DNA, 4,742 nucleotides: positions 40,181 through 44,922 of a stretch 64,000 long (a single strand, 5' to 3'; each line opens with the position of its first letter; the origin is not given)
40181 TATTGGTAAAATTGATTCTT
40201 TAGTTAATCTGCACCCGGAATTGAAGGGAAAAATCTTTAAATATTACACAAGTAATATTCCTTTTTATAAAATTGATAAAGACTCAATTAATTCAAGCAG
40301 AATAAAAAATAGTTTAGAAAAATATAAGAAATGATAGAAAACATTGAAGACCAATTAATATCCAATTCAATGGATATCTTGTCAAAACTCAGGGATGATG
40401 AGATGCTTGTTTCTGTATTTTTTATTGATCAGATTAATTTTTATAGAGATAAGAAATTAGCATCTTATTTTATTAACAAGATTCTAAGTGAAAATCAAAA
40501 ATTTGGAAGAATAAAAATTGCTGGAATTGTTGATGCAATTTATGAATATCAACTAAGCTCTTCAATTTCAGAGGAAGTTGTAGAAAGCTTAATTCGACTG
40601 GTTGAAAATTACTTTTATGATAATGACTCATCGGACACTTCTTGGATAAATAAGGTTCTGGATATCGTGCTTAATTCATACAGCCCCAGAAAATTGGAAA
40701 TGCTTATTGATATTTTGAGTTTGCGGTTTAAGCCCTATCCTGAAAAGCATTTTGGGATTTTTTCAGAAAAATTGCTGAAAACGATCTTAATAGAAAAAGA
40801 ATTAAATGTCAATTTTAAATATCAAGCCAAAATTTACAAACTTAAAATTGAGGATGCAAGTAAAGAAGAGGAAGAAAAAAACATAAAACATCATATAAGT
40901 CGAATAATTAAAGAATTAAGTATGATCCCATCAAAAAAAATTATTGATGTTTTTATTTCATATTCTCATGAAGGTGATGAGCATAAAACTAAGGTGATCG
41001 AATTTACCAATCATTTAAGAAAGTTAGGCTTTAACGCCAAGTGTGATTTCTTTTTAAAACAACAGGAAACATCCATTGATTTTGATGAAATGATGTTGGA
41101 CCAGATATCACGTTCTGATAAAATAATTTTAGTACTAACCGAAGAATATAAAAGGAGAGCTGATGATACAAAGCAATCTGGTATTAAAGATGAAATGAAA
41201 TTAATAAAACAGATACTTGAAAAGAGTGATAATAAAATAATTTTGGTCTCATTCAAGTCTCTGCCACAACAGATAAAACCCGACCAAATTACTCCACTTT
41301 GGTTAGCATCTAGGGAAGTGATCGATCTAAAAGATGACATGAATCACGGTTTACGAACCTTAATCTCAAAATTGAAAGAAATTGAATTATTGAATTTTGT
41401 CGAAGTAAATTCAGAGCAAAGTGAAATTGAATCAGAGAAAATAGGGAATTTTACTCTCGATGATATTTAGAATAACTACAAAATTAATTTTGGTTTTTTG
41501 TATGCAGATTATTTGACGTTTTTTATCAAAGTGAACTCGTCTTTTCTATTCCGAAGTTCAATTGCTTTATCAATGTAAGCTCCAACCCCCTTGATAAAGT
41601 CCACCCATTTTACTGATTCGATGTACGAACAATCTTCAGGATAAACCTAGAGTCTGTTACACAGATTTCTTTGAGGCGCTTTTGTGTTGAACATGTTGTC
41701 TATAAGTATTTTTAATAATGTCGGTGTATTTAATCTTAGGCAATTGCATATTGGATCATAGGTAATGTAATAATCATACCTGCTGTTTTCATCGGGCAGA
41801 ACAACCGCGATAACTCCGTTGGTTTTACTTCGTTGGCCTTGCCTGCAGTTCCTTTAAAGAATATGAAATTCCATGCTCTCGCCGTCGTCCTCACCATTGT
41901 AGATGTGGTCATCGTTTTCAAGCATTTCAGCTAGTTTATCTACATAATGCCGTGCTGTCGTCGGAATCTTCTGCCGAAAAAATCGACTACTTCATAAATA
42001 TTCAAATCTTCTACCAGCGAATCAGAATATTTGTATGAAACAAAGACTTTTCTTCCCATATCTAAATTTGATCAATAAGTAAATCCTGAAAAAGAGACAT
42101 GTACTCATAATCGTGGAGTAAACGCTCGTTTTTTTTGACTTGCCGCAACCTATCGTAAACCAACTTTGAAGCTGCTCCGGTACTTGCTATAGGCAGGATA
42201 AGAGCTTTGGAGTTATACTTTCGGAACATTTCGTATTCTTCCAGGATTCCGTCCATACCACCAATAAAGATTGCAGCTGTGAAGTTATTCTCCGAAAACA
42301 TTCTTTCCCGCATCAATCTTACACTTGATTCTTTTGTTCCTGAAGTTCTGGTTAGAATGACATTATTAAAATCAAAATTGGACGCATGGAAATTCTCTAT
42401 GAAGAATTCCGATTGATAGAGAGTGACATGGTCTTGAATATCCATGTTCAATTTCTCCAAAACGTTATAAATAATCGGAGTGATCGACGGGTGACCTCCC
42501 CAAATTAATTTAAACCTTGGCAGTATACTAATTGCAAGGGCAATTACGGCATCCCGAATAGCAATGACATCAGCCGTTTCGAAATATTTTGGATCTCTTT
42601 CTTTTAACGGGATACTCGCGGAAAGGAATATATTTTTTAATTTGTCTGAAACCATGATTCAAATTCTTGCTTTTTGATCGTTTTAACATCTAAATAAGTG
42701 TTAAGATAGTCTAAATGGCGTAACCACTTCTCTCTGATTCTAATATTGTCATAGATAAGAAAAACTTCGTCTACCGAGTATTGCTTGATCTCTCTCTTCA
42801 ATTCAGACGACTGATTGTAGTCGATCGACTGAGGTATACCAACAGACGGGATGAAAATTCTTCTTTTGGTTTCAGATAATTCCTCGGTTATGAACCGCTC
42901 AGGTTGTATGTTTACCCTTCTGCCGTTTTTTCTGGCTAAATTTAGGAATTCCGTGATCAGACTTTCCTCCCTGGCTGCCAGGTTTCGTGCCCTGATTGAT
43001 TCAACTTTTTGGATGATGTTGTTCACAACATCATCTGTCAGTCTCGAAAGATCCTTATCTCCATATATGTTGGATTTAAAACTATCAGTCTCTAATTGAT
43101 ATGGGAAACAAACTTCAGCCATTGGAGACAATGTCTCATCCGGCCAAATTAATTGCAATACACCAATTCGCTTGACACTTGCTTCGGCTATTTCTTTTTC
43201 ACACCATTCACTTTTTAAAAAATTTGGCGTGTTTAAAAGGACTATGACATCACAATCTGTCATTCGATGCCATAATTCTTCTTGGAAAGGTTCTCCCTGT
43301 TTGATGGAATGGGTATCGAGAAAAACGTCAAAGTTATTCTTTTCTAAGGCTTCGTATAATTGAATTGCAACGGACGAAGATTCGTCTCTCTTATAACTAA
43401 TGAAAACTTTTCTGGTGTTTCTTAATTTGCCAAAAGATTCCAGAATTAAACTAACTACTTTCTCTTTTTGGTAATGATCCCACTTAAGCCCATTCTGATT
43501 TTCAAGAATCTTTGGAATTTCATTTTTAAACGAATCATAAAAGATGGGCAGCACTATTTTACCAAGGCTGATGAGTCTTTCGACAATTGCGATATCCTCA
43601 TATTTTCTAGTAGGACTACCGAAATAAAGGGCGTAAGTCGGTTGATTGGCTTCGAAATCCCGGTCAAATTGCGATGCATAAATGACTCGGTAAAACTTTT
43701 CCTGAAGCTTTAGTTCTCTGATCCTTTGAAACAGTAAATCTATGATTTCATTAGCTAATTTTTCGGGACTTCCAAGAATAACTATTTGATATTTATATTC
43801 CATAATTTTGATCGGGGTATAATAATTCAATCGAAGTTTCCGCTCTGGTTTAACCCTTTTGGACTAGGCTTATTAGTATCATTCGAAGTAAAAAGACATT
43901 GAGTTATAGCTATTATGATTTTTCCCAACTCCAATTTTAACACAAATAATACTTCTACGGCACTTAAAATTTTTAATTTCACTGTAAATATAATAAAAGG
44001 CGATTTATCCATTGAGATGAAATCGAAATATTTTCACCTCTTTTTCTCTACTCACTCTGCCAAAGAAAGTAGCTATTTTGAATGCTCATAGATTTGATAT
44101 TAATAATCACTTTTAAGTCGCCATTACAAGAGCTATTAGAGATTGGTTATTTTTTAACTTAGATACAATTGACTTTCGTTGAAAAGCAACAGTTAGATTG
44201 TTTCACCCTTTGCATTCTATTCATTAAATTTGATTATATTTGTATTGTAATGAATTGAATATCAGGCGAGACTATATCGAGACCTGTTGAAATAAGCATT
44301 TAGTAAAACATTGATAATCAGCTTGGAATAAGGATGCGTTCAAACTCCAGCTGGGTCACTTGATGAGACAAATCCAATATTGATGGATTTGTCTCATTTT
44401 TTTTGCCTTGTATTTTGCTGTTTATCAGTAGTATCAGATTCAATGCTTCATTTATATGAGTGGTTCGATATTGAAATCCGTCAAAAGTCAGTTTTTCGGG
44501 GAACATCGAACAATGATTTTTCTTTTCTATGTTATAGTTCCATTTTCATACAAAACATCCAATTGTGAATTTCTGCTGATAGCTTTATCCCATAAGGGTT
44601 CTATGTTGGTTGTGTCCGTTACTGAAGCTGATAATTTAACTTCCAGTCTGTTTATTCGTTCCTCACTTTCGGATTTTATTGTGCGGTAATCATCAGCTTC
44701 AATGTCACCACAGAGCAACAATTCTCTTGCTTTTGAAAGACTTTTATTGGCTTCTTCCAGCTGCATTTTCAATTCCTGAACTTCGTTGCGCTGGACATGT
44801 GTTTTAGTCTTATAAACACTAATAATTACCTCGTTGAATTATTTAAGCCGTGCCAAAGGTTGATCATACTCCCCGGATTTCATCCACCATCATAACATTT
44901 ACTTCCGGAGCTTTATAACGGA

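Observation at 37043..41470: Three-gene operon GHKL-ATPase-like / tandem PRTase-like / TIR: candidate undescribed defence system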

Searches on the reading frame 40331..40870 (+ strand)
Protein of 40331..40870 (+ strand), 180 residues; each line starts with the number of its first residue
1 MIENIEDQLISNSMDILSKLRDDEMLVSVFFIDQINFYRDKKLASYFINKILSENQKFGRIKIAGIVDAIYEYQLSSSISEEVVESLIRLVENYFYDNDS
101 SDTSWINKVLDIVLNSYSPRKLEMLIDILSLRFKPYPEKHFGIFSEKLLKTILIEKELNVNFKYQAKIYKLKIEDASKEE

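Call 69: search_solved_structures(query=A7, max_evalue=10)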
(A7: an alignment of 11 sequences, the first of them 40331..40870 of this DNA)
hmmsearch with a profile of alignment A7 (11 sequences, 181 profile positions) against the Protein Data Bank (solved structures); distinct sequences matched with E-value up to 10: 5.
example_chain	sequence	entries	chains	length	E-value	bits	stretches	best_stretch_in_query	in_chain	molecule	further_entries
7rmx_A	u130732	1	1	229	0.64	12.8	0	82-135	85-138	Tunable symmetric protein, D_3_212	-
6rey_c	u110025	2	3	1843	0.9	12.3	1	71-117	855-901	Proteasome activator complex subunit 4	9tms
7naq_c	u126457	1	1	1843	0.9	12.3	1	71-117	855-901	Proteasome activator complex subunit 4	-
8cvs_c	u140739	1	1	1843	0.9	12.3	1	71-117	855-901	Proteasome activator complex subunit 4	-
6kwx_A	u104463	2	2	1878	0.94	12.3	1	71-117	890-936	Proteasome activator complex subunit 4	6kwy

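Call 104: search_protein_families(library=pfam, proteins=[window:40331-40870:+], max_evalue=1)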
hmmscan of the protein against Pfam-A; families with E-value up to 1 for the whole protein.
window:40331-40870:+ (180 aa): 0 families

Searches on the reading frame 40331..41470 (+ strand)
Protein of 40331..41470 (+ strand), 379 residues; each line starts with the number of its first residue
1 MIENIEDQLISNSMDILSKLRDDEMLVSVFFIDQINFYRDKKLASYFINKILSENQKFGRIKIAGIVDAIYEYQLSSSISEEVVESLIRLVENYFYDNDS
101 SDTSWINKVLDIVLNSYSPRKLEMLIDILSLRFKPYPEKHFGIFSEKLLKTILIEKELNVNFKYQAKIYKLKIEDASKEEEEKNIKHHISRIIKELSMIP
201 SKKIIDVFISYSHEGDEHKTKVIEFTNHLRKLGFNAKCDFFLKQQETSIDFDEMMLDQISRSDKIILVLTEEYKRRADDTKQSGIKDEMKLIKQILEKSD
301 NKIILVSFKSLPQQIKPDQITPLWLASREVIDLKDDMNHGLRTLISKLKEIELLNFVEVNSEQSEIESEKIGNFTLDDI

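Call 3: search_protein_families(library=pfam, proteins=[window:40331-41470:+], max_evalue=1)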
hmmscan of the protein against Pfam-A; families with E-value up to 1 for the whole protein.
window:40331-41470:+ (379 aa): 3 families
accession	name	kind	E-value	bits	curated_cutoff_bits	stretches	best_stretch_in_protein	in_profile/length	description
PF13676.11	TIR_2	-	5.9e-11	43.4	28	1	207-344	1-121/122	TIR domain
PF08357.16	SEFIR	-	7.8e-11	42.9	23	1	206-283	2-84/150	SEFIR domain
PF13271.11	DUF4062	-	0.053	14.2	24.7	1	207-289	2-79/82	Domain of unknown function (DUF4062)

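Call 4: search_protein_families(library=padloc, proteins=[window:40331-41470:+], max_evalue=1)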
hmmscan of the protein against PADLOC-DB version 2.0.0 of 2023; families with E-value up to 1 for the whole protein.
window:40331-41470:+ (379 aa): 2 families
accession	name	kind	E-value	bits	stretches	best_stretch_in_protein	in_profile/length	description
PDLC03957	bSEFIR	-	3.3e-28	97.6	1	187-355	23-187/412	-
PDLC00436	ThsB1|ThsB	-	0.017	12.6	1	192-295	25-125/183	TIR-like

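Call 5: search_protein_families(library=ncbifam, proteins=[window:40331-41470:+], max_evalue=1)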
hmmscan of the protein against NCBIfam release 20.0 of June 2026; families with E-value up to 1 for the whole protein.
window:40331-41470:+ (379 aa): 0 families

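Call 11: search_solved_structures(query=window:40331-41470:+, max_evalue=10)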
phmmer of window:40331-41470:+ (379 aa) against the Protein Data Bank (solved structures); distinct sequences matched with E-value up to 10: 4.
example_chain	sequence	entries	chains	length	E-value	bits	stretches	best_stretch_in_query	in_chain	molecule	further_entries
5y8f_A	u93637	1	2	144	0.0014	21.4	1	207-295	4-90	Sefir domain protein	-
5y8e_A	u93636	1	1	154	0.0017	21.2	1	207-295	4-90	Sefir domain protein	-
1qwg_A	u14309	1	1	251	0.058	16.2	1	219-305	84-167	(2R)-phospho-3-sulfolactate synthase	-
24fo_A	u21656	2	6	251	0.058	16.1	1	219-305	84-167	Phosphosulfolactate synthase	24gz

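Call 91: search_protein_families(library=phrogs, proteins=[window:40331-41470:+], max_evalue=0.01)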
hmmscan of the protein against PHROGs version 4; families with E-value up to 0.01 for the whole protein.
window:40331-41470:+ (379 aa): 1 family
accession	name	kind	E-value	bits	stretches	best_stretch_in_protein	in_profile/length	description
phrog_22776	-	unknown function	3.1e-05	25.2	1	205-299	7-101/131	-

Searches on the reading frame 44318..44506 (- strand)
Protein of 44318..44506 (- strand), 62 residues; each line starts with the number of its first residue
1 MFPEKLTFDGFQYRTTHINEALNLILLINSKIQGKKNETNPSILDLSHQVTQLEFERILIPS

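Call 104: search_protein_families(library=pfam, proteins=[window:44318-44506:-], max_evalue=1)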
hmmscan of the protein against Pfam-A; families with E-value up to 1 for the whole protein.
window:44318-44506:- (62 aa): 1 family
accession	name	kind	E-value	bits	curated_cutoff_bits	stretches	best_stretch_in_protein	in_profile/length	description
PF08338.16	DUF1731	-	0.012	15.8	27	1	2-23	24-45/47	Domain of unknown function (DUF1731)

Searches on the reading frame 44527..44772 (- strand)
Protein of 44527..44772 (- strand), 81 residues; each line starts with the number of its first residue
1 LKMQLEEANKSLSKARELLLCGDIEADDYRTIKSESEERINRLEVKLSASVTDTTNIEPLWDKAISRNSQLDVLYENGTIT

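Call 104: search_protein_families(library=pfam, proteins=[window:44527-44772:-], max_evalue=1)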
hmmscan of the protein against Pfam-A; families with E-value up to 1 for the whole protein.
window:44527-44772:- (81 aa): 2 families
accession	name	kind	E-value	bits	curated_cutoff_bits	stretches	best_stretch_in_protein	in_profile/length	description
PF09851.14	SHOCT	-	0.043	14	27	0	12-34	3-25/28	Short C-terminal domain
PF00106.31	adh_short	-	0.05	13.5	26.6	1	20-80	28-87/195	short chain dehydrogenase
